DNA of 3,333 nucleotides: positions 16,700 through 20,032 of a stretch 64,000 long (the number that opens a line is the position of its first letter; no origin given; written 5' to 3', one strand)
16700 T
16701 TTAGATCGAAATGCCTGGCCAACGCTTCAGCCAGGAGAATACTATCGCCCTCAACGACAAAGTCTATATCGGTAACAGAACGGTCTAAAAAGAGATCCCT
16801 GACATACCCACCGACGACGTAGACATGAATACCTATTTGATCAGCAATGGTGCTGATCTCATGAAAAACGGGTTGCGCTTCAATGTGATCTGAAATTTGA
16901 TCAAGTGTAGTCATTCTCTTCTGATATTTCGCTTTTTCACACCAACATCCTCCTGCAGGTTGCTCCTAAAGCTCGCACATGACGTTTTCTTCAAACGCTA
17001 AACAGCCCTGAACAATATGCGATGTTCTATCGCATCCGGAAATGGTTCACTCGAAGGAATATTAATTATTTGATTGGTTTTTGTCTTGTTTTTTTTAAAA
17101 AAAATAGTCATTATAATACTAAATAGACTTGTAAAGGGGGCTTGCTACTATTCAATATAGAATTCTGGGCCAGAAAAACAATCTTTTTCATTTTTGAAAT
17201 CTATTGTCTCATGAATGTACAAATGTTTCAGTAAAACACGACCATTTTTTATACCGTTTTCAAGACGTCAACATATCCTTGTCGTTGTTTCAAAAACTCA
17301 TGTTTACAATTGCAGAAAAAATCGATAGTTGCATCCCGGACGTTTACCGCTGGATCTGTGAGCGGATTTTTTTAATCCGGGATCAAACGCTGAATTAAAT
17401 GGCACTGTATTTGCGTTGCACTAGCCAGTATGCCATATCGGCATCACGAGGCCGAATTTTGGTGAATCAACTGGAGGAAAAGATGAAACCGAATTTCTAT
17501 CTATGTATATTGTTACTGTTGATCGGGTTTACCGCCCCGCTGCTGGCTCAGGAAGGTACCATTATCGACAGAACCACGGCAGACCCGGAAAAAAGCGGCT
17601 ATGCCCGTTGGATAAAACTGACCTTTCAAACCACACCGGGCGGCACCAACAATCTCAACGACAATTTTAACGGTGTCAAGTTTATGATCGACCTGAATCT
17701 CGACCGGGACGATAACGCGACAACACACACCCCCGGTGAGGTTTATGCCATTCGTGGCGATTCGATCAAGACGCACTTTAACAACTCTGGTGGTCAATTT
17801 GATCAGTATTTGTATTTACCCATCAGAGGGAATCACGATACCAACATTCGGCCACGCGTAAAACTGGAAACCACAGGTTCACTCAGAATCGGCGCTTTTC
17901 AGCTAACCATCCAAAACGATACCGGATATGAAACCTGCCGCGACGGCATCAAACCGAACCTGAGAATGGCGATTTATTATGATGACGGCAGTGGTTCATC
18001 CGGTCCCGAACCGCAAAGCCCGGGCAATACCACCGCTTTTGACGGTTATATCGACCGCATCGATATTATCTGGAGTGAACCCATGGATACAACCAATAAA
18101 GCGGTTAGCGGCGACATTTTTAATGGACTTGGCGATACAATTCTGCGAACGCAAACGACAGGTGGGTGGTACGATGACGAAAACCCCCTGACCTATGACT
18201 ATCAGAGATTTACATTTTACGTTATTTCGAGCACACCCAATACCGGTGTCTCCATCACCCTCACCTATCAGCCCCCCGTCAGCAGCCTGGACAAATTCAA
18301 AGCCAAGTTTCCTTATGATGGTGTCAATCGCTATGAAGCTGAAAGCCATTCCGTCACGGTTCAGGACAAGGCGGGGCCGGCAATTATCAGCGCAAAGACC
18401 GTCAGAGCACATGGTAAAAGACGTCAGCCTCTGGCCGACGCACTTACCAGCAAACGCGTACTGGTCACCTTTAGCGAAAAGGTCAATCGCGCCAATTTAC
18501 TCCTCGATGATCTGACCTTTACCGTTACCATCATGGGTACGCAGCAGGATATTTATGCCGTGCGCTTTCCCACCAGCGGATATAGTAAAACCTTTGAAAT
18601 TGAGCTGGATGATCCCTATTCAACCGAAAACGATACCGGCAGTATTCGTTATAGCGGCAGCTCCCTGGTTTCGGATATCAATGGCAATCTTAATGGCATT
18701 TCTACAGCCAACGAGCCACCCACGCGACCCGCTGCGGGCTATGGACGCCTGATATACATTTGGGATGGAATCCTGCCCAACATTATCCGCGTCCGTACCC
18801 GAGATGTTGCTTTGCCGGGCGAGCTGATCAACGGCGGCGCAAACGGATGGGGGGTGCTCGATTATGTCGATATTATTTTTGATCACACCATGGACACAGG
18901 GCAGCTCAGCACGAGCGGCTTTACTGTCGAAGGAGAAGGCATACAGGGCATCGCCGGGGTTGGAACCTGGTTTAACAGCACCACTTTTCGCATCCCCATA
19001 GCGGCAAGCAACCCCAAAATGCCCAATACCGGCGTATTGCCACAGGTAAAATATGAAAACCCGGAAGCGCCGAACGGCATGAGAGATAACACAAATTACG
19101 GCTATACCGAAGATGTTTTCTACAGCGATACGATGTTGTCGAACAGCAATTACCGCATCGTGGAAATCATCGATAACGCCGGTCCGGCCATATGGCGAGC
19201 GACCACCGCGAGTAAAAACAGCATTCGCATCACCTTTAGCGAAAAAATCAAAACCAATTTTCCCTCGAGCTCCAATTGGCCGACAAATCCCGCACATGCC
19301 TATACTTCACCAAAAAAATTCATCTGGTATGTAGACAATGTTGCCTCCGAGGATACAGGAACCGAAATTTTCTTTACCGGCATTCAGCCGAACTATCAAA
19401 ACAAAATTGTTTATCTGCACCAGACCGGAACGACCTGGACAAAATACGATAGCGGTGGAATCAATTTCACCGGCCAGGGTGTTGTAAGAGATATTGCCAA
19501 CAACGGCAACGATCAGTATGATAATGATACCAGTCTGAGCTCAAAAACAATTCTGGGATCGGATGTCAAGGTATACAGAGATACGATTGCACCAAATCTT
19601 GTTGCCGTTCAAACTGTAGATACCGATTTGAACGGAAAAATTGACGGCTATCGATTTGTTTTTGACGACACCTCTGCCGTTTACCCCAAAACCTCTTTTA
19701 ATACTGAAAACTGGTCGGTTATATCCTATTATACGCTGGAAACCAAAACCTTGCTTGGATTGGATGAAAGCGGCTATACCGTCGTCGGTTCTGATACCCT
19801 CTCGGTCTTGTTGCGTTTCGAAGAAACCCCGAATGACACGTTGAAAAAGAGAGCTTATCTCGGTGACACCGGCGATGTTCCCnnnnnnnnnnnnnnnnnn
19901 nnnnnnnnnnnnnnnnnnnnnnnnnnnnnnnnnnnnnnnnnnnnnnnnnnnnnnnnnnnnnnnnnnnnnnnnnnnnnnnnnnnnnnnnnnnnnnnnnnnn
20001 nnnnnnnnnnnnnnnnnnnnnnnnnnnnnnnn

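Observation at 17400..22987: Sigma-54 promoter driving a 1500-aa secreted protein followed by a T9SS-sorted protein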

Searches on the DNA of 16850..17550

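Call 25: search_rna_families(source=window, start=16850, end=17550, threshold=evalue, max_evalue=5)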
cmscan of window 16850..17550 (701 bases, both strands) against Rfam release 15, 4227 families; matches with E-value up to 5: 3.
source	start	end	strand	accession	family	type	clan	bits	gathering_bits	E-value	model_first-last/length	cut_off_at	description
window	16891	16930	-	RF00493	snoU2-30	Gene; snRNA; snoRNA; CD-box;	-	17.5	60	2.2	1-70/70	no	Small nucleolar RNA U2-30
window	16866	16924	+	RF04028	mir-7948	Gene; miRNA;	-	15.3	82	4.8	1-63/63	no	mir-7948 microRNA precursor family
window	17098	17189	-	RF00026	U6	Gene; snRNA; splicing;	CL00009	13.2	44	2.4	1-105/105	no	U6 spliceosomal RNA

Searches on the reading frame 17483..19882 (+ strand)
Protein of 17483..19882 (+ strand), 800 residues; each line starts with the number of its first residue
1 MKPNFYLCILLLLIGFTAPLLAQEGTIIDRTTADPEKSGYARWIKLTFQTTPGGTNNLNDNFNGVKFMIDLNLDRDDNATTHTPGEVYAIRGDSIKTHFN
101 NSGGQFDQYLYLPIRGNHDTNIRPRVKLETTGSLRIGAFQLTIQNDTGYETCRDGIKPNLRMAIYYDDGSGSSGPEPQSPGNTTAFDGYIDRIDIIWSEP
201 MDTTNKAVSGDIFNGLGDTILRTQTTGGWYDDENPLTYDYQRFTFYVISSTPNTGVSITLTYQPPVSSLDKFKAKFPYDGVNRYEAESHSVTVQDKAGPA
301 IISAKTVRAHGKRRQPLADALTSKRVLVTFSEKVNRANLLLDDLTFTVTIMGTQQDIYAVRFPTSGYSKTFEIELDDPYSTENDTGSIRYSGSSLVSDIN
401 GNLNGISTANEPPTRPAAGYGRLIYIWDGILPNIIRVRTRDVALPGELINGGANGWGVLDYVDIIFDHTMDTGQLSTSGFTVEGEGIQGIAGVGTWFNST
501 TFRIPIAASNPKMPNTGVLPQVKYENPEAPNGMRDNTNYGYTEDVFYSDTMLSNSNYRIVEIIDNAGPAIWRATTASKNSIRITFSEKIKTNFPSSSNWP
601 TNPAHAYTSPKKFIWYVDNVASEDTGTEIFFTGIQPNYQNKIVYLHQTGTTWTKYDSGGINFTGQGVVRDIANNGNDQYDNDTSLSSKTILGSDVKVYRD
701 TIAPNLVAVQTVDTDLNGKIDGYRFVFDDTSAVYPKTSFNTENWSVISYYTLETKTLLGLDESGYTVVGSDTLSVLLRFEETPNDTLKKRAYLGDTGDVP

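Call 40: predict_structure(alignment_id=A2)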
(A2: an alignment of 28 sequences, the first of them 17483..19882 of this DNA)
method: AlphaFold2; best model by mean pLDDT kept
length: 800 residues; sequences in the alignment: 28
mean_pLDDT: 86.3   pTM: 0.67
mean pLDDT of the five models: 86.3, 85.6, 83.3, 83.2, 82.8
residues with pLDDT >= 90: 449; 70-90: 270; 50-70: 54; < 50: 27
segments of 3 or more residues with pLDDT < 50: 1-3, 16-22, 788-800
pLDDT, mean of each block of 10 residues (from residue 1): 55 50 78 89 92 83 94 84 83 87 84 89 92 89 90 91 94 91 94 93 91 88 93 64 94 89 90 87 91 93 94 89 95 87 80 90 92 93 93 91 92 91 92 95 91 94 96 95 95 96 96 92 93 92 90 82 95 85 92 87 85 91 88 84 86 86 94 93 89 89 73 78 79 62 77 82 64 79 52 45
secondary structure, 60 per line:
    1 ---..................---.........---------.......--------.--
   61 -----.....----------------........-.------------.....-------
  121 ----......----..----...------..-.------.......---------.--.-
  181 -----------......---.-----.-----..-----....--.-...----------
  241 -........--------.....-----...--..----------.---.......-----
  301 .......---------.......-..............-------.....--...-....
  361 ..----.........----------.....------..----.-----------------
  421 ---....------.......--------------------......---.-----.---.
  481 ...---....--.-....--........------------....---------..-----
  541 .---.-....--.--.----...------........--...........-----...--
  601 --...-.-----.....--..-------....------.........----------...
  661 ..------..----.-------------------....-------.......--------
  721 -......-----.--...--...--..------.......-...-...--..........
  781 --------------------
elements in order (helices of 4 or more, strands of 3 or more residues): H4-21 E25-33 E43-49 E66-70 E87-91 E109-113 E125-130 E141-143 E160-166 E192-197 E220-223 E228-230 E242-249 E258-262 E289-295 E301-307 H317-323 E325-335 E346-350 E353-355 E357-362 E367-375 E386-390 E424-427 E434-440 E461-466 E480-483 E487-490 E495-498 E501-508 E521-524 H547-550 E561-563 E570-577 E580-590 E613-617 E629-632 E639-647 E658-662 E695-698 E706-712 E722-727 E754-760 E766-768 E771-780

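Call 44: fold_search(model_id=the predicted structure, library=pdb)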
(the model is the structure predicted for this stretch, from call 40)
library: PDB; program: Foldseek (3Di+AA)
matches with E <= 10: 1284; with E <= 0.001: 42
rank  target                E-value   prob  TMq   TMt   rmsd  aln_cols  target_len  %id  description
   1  3b43                  3.1e-08  1.00  0.13  0.16  26.7       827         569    8  I-band fragment I65-I70 from titin (released 2008-01-22)
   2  3dmk_B                9.9e-08  0.97  0.11  0.13  34.3       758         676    9  Crystal structure of Down Syndrome Cell Adhesion Molecule (DSCAM) isoform 1.30.30, N-terminal eight Ig domains (released 2008-10-07)
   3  4aq1_A                4.1e-07  0.93  0.10  0.11  37.9       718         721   11  Structure of the SbsB S-layer protein of Geobacillus stearothermophilus PV72p2 in complex with nanobody KB6 (released 2012-06-13)
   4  3dmk_A                1.1e-06  0.99  0.14  0.15  30.9       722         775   10  Crystal structure of Down Syndrome Cell Adhesion Molecule (DSCAM) isoform 1.30.30, N-terminal eight Ig domains (released 2008-10-07)
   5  6grt_B                3.0e-06  0.96  0.13  0.16  23.4       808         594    9  Paired immunoglobulin-like receptor B (PirB) or Leukocyte immunoglobulin-like receptor subfamily B member 3 (LILRB3) f (released 2019-02-06)
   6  7stz_C                9.5e-06  0.82  0.12  0.16  26.1       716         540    9  Crystal Structure of Human E-cadherin EC1-5 bound by mouse monoclonal antibody Fab mAb-1_19A11 (released 2022-01-26)
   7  7ptp_A                1.3e-05  0.85  0.14  0.15  21.4       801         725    9  In-situ structure of pentameric S-layer protein (released 2021-12-15)
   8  5l5g_C                1.5e-05  0.97  0.11  0.10  17.5       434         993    9  Plexin A2 full extracellular region, domains 1 to 8 modeled, data to 10 angstrom (released 2016-07-06)
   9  9eq4_H                1.9e-05  0.66  0.10  0.12  34.0       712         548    9  Structure of IgE HMM5 bound to FceRIa cryo-EM class 5 (released 2024-04-03)
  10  8opr_A                1.9e-05  0.44  0.10  0.11  34.2       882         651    9  Structure of the EA1 surface layer of Bacillus anthracis (released 2023-11-08)
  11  4uj6                  2.0e-05  0.92  0.11  0.13  28.4       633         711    9  Structure of surface layer protein SbsC, domains 1-6 (released 2016-04-27)
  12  7ol4_A                2.7e-05  0.63  0.12  0.15  32.9       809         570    9  Mouse contactin-1 neurofascin-155 immunoglobulin domains adhesion complex (released 2022-12-14)
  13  4uic                  2.8e-05  0.87  0.11  0.12  25.8       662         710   10  Crystal structure of the S-layer protein rSbsC(31-844) (released 2016-04-13)
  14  7c7u_A                3.2e-05  0.57  0.10  0.12  22.6       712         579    8  Biofilm associated protein - BSP domain (released 2021-05-12)
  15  9e8a_A                4.6e-05  0.47  0.08  0.07  20.1       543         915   10  Integrin aIIbb3 bent conformation from human platelet membrane crude preparation (released 2025-10-15)
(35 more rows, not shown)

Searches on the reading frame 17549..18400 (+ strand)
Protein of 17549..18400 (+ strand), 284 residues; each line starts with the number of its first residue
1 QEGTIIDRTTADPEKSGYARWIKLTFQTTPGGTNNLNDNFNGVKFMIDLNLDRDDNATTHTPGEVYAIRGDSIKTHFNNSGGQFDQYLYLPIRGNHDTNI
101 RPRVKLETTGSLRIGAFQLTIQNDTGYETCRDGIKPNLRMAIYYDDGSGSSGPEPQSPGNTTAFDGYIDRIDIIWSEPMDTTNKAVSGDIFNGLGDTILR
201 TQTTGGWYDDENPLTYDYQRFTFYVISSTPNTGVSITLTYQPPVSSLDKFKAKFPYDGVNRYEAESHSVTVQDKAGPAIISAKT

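Call 51: search_protein_families(library=pfam, proteins=[window:17549-18400:+], max_evalue=10)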
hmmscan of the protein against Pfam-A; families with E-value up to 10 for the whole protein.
window:17549-18400:+ (284 aa): 1 family
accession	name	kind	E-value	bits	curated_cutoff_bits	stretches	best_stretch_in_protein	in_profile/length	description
PF23985.1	DUF7308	-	0.021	15.4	27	1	116-150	41-75/200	Domain of unknown function (DUF7308)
